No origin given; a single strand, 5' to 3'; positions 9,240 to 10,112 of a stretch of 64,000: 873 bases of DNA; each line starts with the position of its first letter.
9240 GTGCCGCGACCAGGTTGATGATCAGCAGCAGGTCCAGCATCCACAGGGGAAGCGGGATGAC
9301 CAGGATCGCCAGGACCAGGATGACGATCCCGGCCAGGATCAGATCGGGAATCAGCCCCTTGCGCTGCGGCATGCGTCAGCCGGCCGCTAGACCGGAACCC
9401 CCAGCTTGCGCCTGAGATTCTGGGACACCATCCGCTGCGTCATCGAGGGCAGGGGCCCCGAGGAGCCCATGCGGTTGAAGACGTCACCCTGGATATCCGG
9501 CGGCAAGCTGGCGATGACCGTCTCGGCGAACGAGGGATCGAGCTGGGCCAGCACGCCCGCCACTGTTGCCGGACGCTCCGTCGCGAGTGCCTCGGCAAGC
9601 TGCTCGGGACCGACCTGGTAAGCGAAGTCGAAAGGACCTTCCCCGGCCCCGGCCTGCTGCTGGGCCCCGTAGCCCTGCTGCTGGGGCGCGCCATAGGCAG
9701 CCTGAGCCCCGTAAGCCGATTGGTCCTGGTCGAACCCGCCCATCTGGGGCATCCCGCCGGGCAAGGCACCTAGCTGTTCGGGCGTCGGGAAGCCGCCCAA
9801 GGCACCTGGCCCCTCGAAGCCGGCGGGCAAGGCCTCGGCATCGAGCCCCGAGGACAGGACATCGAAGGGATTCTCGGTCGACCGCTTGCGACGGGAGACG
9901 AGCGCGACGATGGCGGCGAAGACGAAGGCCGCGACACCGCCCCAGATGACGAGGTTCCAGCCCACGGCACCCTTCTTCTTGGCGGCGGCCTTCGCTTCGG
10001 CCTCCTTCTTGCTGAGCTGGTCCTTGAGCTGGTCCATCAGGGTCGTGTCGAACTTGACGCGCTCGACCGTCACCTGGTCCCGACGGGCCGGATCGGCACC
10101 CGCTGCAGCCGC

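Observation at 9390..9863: FliF carries a C-terminal module resembling the FliG middle domain and is followed directly by flhA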

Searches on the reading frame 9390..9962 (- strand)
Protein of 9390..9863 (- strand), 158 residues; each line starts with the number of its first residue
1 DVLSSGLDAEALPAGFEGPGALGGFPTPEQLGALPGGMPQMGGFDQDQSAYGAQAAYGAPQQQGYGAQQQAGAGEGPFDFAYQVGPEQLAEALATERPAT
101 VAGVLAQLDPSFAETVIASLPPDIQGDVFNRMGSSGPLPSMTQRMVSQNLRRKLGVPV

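Call 3: search_protein_families(library=pfam, proteins=[window:9390-9863:-], max_evalue=10)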
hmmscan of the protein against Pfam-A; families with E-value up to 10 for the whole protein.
window:9390-9863:- (158 aa): 2 families
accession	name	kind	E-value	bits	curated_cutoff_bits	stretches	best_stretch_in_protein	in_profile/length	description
PF14841.11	FliG_M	-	6.7e-13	49.1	25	1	86-154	1-69/76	FliG middle domain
PF03448.22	MgtE_N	-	0.037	15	25.9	1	97-132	2-37/102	MgtE intracellular N domain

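Call 4: search_protein_families(library=ncbifam, proteins=[window:9390-9863:-], max_evalue=10)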
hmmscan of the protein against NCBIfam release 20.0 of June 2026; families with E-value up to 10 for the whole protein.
window:9390-9863:- (158 aa): 3 families
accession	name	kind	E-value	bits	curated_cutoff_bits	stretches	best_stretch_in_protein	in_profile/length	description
TIGR00207.1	fliG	equivalog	8.2e-08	32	226.7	1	77-154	111-188/338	flagellar motor switch protein FliG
NF004260.2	PRK05686.2-1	equivalog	0.00016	21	550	1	82-132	122-172/316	flagellar motor switch protein FliG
NF004606.0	PRK05934.1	equivalog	0.018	14.2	297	1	88-129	296-337/341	type III secretion system protein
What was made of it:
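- On Chlamydiaceae-type FliF-FliG_M fusion (NF004606): Domain order from calls 3 and 4.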

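Call 88: predict_structure(alignment_id=A5)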
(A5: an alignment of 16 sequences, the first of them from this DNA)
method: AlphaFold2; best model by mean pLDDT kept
length: 191 residues; sequences in the alignment: 16
mean_pLDDT: 74.4   pTM: 0.46
mean pLDDT of the five models: 74.4, 73.4, 73.3, 72.1, 71.5
residues with pLDDT >= 90: 90; 70-90: 19; 50-70: 34; < 50: 48
segments of 3 or more residues with pLDDT < 50: 53-59, 68-72, 74-77, 79-85, 87-92, 94-105
pLDDT, mean of each block of 10 residues (from residue 1): 87 94 67 57 50 47 51 46 47 47 60 96 97 96 96 96 91 95 94 79
secondary structure, 60 per line:
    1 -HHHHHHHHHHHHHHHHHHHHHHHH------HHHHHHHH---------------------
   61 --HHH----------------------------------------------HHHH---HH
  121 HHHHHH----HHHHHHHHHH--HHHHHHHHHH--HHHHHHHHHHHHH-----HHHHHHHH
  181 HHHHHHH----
elements in order: H2-25 H32-39 H112-115 H119-126 H131-140 H143-152 H155-167 H173-187
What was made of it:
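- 9792..9875 (-): Conserved juxtamembrane motif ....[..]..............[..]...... (aa 484-511). Short helix at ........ in the model, pLDDT about 57-67 (call 88).
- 9636..9791 (-): Low-complexity G/A/Q/P-rich flexible linker (aa 512-563). pLDDT 46-51 (call 88).
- On FliF (MS-ring protein; TIGR00206, PF01514+PF08345): TM2 helix in the AlphaFold model (call 88).
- In context, TM2 and the tail are confident and the linker is disordered (call 88).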
